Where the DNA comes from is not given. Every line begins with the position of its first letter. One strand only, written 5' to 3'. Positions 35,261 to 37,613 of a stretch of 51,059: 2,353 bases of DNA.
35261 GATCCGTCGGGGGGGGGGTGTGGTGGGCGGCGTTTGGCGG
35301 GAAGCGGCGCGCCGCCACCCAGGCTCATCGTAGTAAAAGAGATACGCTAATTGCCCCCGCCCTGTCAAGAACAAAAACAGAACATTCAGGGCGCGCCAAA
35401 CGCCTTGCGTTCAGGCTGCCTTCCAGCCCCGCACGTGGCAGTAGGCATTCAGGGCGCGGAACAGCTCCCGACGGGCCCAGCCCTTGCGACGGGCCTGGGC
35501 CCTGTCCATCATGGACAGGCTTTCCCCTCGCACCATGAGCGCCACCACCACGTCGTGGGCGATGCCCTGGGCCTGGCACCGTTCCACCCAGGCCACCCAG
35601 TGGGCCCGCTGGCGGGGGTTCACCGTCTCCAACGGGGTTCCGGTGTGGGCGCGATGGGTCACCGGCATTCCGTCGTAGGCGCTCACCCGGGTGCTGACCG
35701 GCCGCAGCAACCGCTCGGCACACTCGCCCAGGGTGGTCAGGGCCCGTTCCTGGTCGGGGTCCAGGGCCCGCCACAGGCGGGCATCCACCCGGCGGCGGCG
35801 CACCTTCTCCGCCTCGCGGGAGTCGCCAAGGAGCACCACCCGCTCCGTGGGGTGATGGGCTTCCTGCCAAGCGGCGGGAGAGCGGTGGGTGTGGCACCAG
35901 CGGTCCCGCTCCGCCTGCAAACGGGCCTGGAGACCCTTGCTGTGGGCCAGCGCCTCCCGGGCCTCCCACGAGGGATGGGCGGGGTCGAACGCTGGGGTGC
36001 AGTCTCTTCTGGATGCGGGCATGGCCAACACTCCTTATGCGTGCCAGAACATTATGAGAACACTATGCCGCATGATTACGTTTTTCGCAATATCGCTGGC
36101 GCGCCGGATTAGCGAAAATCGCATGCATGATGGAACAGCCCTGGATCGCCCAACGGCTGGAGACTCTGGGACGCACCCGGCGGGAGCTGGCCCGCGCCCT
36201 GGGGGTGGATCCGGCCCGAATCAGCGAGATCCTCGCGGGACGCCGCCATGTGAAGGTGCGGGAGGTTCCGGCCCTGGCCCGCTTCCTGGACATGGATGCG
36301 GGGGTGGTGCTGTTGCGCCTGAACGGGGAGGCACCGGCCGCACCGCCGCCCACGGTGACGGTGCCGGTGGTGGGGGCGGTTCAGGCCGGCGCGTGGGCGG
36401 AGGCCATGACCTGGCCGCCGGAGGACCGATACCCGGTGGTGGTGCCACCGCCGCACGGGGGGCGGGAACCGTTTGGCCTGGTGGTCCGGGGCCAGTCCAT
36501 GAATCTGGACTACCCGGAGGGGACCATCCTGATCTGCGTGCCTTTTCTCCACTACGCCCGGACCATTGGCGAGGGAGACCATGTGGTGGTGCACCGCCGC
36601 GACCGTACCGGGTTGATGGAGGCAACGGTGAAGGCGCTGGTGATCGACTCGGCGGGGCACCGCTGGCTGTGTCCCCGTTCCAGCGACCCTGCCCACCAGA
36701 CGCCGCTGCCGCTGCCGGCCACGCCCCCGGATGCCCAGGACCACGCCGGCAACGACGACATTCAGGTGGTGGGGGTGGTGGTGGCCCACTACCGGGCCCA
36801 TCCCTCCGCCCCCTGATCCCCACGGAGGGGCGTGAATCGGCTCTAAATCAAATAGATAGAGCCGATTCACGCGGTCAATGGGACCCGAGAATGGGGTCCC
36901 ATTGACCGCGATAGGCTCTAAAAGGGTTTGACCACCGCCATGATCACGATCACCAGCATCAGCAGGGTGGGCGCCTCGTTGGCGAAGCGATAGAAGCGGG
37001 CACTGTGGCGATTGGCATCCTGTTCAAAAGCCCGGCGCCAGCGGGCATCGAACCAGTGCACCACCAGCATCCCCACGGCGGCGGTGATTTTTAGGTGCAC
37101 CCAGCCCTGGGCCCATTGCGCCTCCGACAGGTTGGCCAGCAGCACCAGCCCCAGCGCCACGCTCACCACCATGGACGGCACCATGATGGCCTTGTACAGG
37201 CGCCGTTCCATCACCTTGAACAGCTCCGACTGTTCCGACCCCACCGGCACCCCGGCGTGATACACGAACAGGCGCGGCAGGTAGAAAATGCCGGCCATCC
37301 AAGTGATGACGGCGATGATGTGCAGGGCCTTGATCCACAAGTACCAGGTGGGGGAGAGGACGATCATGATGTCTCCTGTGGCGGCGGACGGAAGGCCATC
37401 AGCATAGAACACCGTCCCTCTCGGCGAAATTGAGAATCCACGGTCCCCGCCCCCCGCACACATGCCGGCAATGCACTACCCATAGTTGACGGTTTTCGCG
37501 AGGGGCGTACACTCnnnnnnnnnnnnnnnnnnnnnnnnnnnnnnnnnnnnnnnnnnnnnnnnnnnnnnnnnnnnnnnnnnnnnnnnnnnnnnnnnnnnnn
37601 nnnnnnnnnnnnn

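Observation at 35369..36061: Two perfect alphaproteobacterial SOS boxes (GAAC-N7-GAAC) at the early and late control regions of the phage cluster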

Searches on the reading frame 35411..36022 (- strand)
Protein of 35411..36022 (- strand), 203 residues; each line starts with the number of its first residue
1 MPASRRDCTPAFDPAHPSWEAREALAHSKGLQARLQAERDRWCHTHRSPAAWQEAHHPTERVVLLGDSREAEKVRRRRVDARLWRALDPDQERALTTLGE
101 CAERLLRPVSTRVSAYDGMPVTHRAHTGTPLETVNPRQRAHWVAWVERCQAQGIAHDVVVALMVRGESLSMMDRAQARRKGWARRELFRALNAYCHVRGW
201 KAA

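Call 6: search_protein_families(library=pfam, proteins=[window:35411-36022:-], max_evalue=0.01)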
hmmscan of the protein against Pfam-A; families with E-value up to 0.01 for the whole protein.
window:35411-36022:- (203 aa): 1 family
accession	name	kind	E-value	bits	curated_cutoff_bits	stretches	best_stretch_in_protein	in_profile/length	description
PF12000.14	Glyco_trans_4_3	-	0.0041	17.3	25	0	9-60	103-151/168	Glycosyl transferase family 4 group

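Call 9: search_protein_families(library=phrogs, proteins=[window:35411-36022:-], max_evalue=0.01)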
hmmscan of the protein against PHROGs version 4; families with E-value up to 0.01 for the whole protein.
window:35411-36022:- (203 aa): 0 families

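Call 11: find_homologous_proteins(query=window:35411-36022:-, max_evalue=0.001)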
Query window:35411-36022:- (203 aa): 1 proteins with E <= 0.001 among 495 candidates.
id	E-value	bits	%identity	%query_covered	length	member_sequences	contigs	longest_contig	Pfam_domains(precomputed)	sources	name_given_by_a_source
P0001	6.9e-132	455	100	100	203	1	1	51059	-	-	-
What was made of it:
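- Tried and rejected: The word-index search returned only the protein itself (call 11).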

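Call 24: search_protein_representatives(protein=window:35411-36022:-)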
Query: 203 residues. Proteins with E-value up to 0.001 (for the whole library): 165; up to 1e-10: 44; up to 1e-30: 2. The best 150 are listed.
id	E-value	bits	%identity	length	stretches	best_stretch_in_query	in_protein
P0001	2.2e-132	455.2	100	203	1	1-203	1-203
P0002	1.9e-32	128.8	46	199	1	36-201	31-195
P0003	3.9e-28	114.7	42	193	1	39-199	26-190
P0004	4.3e-21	91.7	35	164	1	48-201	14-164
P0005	6.7e-21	91.1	37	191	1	32-200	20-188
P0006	1.4e-19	86.8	36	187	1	40-198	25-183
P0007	7.4e-19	84.4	34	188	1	46-201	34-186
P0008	1.8e-18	83.1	35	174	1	45-201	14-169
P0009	5.2e-17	78.4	31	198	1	23-201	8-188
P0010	2.7e-16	76.1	34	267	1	15-201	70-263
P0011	6.0e-16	74.9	34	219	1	38-201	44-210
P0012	4.5e-15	72.1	31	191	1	38-201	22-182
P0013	1.0e-14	70.9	35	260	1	44-201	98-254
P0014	1.1e-14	70.8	35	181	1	48-201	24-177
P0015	4.0e-14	69.0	34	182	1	42-201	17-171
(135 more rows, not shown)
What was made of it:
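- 35411..36022 (-): 203-aa regulator gene, with RBS AAGGAG at 36036-36031. It belongs to an uncharacterised family encoded directly upstream of late promoters. Inferred role: late activator or antiterminator. 165 representatives at E<=1e-3 (call 24).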

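Call 26: search_protein_families(library=pfam, alignment_id=A1, max_evalue=0.01)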
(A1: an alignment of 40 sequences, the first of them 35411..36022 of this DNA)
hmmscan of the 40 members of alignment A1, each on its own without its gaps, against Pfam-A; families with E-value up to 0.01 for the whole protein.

A. member 1, window:35411-36022:- (203 aa): 1 family
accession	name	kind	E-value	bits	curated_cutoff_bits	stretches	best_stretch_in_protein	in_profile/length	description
PF12000.14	Glyco_trans_4_3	-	0.0041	17.3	25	0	9-60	103-151/168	Glycosyl transferase family 4 group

B. families by the number of members that match (of 40 scanned): 1 family
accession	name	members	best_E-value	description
PF12000.14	Glyco_trans_4_3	1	0.0041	Glycosyl transferase family 4 group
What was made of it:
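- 35411..36022 (-): No Pfam hit in 40 members (call 26).
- On RcGTA-type gene transfer agent: No DUF6456 hit in the 203-aa protein or in 39 relatives (call 26).
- Closest known: R/F-pyocin control in Pseudomonas. Different: The 203-aa protein shows no detectable similarity to known families (calls 6, 9, 26).
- Closest known: RcGTA regulation by LexA and GafA in Rhodobacter capsulatus. Different: GafA homologues are DUF6456 proteins, and no family member here hits that domain (call 26).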

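Call 27: search_solved_structures(query=A1, max_evalue=1)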
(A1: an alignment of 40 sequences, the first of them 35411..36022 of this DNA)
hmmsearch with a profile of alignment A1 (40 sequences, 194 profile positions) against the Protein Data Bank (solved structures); distinct sequences matched with E-value up to 1: 4.
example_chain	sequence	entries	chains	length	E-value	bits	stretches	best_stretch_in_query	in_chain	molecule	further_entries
2klu_A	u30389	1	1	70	0.33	13.5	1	11-45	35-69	T-cell surface glycoprotein CD4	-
9j1m_L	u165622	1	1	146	0.86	12.2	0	138-175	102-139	Large ribosomal subunit protein uL15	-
7kgb_L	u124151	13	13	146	0.89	12.1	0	138-175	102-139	50S ribosomal protein L15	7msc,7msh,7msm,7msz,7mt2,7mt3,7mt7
5v7q_L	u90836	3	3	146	0.89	12.1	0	138-175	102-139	50S ribosomal protein L15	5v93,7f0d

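Call 31: find_related_loci(query=A2, collection=viral_contigs, flank=4000)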
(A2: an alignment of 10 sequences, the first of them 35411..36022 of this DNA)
Query A2 (203 aa) in viral_contigs; peptide patterns used: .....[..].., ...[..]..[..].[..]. (x = any residue, [..] = any of these).
54 stretches matched a pattern; 14 encode a relative of the query (tblastn E <= 1e-3); 14 distinct loci.
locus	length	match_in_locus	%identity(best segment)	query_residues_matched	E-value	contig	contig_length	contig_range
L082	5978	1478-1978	30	34-200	1e-17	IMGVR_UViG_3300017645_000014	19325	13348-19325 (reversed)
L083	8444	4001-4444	31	49-200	3e-15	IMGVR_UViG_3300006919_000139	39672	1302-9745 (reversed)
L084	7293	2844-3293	32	49-197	5e-14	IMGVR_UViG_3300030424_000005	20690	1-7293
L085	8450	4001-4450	32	49-197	5e-14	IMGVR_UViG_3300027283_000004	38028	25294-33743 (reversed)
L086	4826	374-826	29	49-203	3e-13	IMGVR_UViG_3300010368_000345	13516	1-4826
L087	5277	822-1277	30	49-201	1e-12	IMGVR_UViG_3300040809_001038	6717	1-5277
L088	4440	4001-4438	30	49-195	6e-12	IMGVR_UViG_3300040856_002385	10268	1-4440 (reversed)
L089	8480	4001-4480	28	49-201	1e-9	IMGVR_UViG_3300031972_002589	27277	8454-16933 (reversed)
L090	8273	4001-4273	36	37-122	6e-9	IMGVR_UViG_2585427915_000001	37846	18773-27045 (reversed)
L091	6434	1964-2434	27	45-201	4e-8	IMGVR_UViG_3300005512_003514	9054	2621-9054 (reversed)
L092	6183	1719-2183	29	47-201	6e-8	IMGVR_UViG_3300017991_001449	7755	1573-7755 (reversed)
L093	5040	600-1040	26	52-200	3e-5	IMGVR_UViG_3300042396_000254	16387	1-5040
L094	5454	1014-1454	26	52-200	3e-5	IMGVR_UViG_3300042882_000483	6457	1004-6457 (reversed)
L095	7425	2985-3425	26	52-200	3e-5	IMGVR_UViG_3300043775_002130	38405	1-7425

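Call 37: predict_structure(alignment_id=A1)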
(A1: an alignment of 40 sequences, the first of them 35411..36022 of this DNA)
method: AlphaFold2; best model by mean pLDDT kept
length: 203 residues; sequences in the alignment: 40
mean_pLDDT: 86.3   pTM: 0.69
mean pLDDT of the five models: 86.3, 85.7, 85.2, 83.7, 83.6
residues with pLDDT >= 90: 123; 70-90: 43; 50-70: 33; < 50: 4
segments of 3 or more residues with pLDDT < 50: 1-3
pLDDT, mean of each block of 10 residues (from residue 1): 52 80 95 94 82 91 87 91 95 95 84 64 52 80 97 97 94 97 98 98 90
secondary structure, 60 per line:
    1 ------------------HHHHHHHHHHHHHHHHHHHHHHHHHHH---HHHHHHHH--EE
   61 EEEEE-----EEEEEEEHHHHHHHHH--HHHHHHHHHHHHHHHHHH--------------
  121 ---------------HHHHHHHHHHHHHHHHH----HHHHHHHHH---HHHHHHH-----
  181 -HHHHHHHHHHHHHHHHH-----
elements in order: H19-45 H49-56 E59-65 E71-77 H78-86 H89-106 H136-152 H157-165 H169-175 H182-198

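Call 41: fold_search(model_id=the predicted structure, library=pdb)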
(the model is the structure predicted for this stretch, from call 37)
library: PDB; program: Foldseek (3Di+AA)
matches with E <= 10: 86; with E <= 0.001: 0
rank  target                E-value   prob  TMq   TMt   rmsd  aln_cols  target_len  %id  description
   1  6jbq_F                1.4e+00  0.20  0.21  0.22   6.5        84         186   19  CryoEM structure of Escherichia coli sigmaE transcription initiation complex containing 5nt of RNA (released 2019-05-29)
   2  5ckt_A                1.6e+00  0.44  0.24  0.43   4.1        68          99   12  Crystal Structure of KorA, a plasmid-encoded, global transcription regulator (released 2016-04-06)
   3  3hug_C                1.6e+00  0.41  0.24  0.50   3.6        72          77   14  Crystal structure of Mycobacterium tuberculosis anti-sigma factor RslA in complex with -35 promoter binding domain of  (released 2010-03-02)
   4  5clv_M                2.0e+00  0.41  0.20  0.54   3.7        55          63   13  Crystal Structure of KorA-operator DNA complex (KorA-OA) (released 2016-04-06)
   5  5cm3_B                2.0e+00  0.41  0.21  0.40   3.7        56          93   12  Crystal Structure of KorA, a plasmid-encoded, global transcription regulator (released 2016-04-06)
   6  5cm3_A                2.2e+00  0.38  0.21  0.40   3.6        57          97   12  Crystal Structure of KorA, a plasmid-encoded, global transcription regulator (released 2016-04-06)
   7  3hug_A                2.5e+00  0.30  0.25  0.50   3.5        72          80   14  Crystal structure of Mycobacterium tuberculosis anti-sigma factor RslA in complex with -35 promoter binding domain of  (released 2010-03-02)
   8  2w7n_A                2.7e+00  0.33  0.21  0.39   3.7        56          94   12  Crystal Structure of KorA Bound to Operator DNA: Insight into Repressor Cooperation in RP4 Gene Regulation (released 2009-02-17)
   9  3hug_E                2.7e+00  0.28  0.25  0.53   3.5        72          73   14  Crystal structure of Mycobacterium tuberculosis anti-sigma factor RslA in complex with -35 promoter binding domain of  (released 2010-03-02)
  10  6dv9_F                2.8e+00  0.30  0.25  0.29   3.6        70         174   17  Crystal structure of Mycobacterium tuberculosis transcription initiation complex(ECF sigma factor L) containing 5nt RN (released 2019-02-20)
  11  1or7_B                3.2e+00  0.33  0.25  0.30   3.2        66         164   15  Crystal Structure of Escherichia coli sigmaE with the Cytoplasmic Domain of its Anti-sigma RseA (released 2003-04-15)
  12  5clv_F                3.2e+00  0.28  0.21  0.53   3.7        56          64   12  Crystal Structure of KorA-operator DNA complex (KorA-OA) (released 2016-04-06)
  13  5clv_A                3.2e+00  0.28  0.20  0.39   3.7        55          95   13  Crystal Structure of KorA-operator DNA complex (KorA-OA) (released 2016-04-06)
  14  5clv_B                3.2e+00  0.23  0.23  0.43   4.2        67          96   12  Crystal Structure of KorA-operator DNA complex (KorA-OA) (released 2016-04-06)
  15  5mx5_D                3.4e+00  0.02  0.16  0.15  23.9       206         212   11  Mouse PA28alpha-beta (released 2017-09-13)
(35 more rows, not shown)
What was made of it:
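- On Lambda-Q-type late antitermination module: Fold hits all have E>1 (call 41).
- The 203-aa protein has HTH-like helices with weak similarity to sigma region 4 (calls 37, 41).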

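Call 70: find_related_loci(query=A2, collection=metagenome_contigs, flank=3000)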
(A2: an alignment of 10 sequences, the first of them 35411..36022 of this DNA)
Query A2 (203 aa) in metagenome_contigs; peptide patterns used: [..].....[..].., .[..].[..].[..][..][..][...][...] (x = any residue, [..] = any of these).
107 stretches matched a pattern; 31 encode a relative of the query (tblastn E <= 1e-3); 31 distinct loci.
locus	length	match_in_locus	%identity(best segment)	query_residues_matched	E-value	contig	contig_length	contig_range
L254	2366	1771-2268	33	31-200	4e-23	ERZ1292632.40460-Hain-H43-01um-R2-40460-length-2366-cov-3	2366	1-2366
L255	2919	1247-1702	36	47-200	2e-22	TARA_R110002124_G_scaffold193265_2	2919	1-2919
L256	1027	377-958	31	16-200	9e-22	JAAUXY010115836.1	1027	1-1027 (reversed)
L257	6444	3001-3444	31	53-201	3e-21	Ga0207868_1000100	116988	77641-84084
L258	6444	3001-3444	31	53-201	1e-20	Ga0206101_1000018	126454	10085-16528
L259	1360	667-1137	32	42-200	2e-20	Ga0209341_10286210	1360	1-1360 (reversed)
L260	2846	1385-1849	31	46-203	4e-20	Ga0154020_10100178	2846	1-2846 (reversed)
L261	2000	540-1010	29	42-200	5e-20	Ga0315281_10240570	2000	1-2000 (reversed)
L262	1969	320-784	35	48-202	3e-19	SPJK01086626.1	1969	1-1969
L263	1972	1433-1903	29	41-199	2e-17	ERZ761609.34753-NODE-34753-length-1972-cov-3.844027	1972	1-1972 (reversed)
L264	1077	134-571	30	53-200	2e-17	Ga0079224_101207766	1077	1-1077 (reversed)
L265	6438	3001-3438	33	51-200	6e-17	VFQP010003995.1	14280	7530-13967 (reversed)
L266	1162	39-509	24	42-200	6e-17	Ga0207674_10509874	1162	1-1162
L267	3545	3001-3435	28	53-200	7e-16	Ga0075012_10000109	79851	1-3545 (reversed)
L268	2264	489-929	28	52-200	6e-15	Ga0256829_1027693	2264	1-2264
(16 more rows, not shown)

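Call 89: find_encoding_contigs(protein=P0002, flank=3000, max_places=4)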
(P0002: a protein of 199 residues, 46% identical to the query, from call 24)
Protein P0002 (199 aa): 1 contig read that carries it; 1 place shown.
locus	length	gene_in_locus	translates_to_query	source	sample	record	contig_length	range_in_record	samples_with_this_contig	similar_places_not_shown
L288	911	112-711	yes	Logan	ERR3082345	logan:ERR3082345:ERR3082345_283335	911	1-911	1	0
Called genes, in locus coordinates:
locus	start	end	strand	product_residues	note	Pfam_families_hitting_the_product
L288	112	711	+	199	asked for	-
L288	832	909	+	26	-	?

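Call 90: find_encoding_contigs(protein=P0003, flank=3000, max_places=4)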
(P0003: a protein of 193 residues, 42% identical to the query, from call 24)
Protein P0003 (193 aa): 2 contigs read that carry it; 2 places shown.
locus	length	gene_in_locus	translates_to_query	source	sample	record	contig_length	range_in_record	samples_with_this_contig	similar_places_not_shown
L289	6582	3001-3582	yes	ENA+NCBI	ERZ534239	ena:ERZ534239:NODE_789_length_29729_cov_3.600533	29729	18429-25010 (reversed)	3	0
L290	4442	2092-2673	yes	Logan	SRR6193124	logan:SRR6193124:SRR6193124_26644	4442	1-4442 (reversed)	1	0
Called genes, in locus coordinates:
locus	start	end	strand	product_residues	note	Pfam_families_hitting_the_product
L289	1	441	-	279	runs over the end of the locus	-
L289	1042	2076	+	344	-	-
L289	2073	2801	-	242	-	PF00717:Peptidase_S24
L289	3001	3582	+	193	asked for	-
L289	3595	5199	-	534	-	PF00989:PAS, PF13188:PAS_8 (weak), PF13426:PAS_9, PF00512:HisKA, PF02518:HATPase_c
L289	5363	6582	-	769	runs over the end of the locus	PF13779:DUF4175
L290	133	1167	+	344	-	-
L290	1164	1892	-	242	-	PF00717:Peptidase_S24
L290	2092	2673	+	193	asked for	-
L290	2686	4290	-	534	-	PF00989:PAS, PF13188:PAS_8 (weak), PF13426:PAS_9, PF00512:HisKA, PF02518:HATPase_c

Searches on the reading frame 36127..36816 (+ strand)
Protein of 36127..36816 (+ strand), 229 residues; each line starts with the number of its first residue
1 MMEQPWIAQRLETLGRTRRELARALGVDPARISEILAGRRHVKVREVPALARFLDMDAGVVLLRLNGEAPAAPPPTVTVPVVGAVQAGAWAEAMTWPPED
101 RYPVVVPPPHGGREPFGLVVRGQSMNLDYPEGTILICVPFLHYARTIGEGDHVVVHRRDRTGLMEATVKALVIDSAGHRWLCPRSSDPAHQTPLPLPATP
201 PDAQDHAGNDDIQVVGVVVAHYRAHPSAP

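Call 6: search_protein_families(library=pfam, proteins=[window:36127-36816:+], max_evalue=0.01)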
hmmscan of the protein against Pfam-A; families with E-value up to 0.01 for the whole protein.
window:36127-36816:+ (229 aa): 3 families
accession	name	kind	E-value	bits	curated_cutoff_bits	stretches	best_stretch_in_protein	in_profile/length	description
PF00717.28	Peptidase_S24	-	3.6e-10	40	23.3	1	80-218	1-115/116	Peptidase S24-like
PF01381.28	HTH_3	-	7.2e-09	36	23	1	7-56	1-50/55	Helix-turn-helix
PF13560.12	HTH_31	-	1.2e-08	35.6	27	1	12-58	11-58/64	Helix-turn-helix domain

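Call 9: search_protein_families(library=phrogs, proteins=[window:36127-36816:+], max_evalue=0.01)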
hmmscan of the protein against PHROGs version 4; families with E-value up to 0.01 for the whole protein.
window:36127-36816:+ (229 aa): 13 families
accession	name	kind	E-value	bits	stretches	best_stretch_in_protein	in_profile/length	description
phrog_4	-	transcription regulation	6.7e-23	82.3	1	7-224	141-338/400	transcriptional repressor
phrog_1468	-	transcription regulation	4.2e-07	30.5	1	6-41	11-46/67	transcriptional repressor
phrog_4583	-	transcription regulation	1.6e-05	25.8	1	7-59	15-67/81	transcriptional repressor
phrog_638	-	transcription regulation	2.2e-05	25.3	1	19-68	21-70/145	transcriptional regulator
phrog_8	-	transcription regulation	3.6e-05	24.4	1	11-64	166-218/346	transcriptional regulator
phrog_2967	-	transcription regulation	0.00014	22.4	1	8-57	16-65/225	transcriptional regulator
phrog_4779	-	transcription regulation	0.00029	22.3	1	1-41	1-43/98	transcriptional regulator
phrog_1373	-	transcription regulation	0.00032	21.7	1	8-63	69-124/166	transcriptional regulator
phrog_3642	-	DNA, RNA and nucleotide metabolism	0.0004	21.3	1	13-43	19-49/79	HTH DNA binding protein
phrog_2328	-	transcription regulation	0.00046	21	1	11-57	24-70/128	transcriptional repressor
phrog_3949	-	transcription regulation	0.0038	18.3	1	5-64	15-75/161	transcriptional repressor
phrog_1381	-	moron, auxiliary metabolic gene and host takeover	0.0047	17.3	1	11-59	22-70/264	plasmid antitoxin with HTH domain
phrog_4441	-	DNA, RNA and nucleotide metabolism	0.0052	18.1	1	19-63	22-66/98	HTH DNA binding protein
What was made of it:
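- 36127..36816 (+): CI-like repressor of 229 aa, with an HTH_3 domain plus a Peptidase_S24 domain. The Ala-Gly, Ser and Lys motifs are present. Pfam and PHROG hits (calls 6, 9).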

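Call 12: find_encoding_contigs(protein=window:36127-36816:+, flank=10000, max_places=6)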
Protein window:36127-36816:+ (229 aa): 1 contig read that carries it; 1 place shown.
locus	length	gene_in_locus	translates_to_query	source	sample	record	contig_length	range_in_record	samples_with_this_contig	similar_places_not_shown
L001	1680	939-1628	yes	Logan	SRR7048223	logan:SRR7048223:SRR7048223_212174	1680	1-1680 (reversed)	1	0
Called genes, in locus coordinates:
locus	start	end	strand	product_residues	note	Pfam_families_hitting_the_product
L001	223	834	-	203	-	-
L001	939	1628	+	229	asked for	PF01381:HTH_3, PF13560:HTH_31, PF00717:Peptidase_S24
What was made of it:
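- Tried and rejected: The exact-sequence look-up of the repressor found only a 1.7-kb Logan contig (call 12).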

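Call 71: find_related_loci(query=window:36127-36816:+, collection=viral_contigs, flank=3000)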
Query window:36127-36816:+ (229 aa) in viral_contigs; peptide patterns used: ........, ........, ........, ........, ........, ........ (x = any residue, [..] = any of these).
5 stretches matched a pattern; 3 encode a relative of the query (tblastn E <= 1e-3); 3 distinct loci.
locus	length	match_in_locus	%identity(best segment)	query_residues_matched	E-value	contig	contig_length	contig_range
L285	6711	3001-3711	37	2-226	8e-42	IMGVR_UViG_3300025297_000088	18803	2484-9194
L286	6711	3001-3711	37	2-226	8e-42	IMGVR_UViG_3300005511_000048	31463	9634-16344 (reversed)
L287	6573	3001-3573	39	22-223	6e-30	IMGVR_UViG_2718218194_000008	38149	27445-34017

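Call 77: search_solved_structures(query=window:36127-36816:+, max_evalue=0.001, show_alignments=2)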
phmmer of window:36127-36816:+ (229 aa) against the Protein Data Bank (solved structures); distinct sequences matched with E-value up to 0.001: 0.

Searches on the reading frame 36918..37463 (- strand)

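Call 6: search_protein_families(library=pfam, proteins=[window:36918-37463:-], max_evalue=0.01)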
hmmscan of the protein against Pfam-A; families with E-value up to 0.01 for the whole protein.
window:36918-37463:- (181 aa): 2 families
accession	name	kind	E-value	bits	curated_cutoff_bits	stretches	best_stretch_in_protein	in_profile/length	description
PF03653.18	UPF0093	-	3.8e-55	186.6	34.2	1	40-181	4-146/146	Uncharacterised protein family (UPF0093)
PF05425.18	CopD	-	7.6e-07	29.9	32.1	1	88-178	5-104/105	Copper resistance protein D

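Call 87: search_protein_families(library=ncbifam, proteins=[window:36918-37463:-], max_evalue=0.00001)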
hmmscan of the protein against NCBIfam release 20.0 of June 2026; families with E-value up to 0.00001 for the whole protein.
window:36918-37463:- (181 aa): 1 family
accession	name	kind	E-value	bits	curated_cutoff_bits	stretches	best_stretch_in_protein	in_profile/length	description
TIGR00701.1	TIGR00701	equivalog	7.2e-48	162.3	138.05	1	41-181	2-141/142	protoporphyrinogen oxidase HemJ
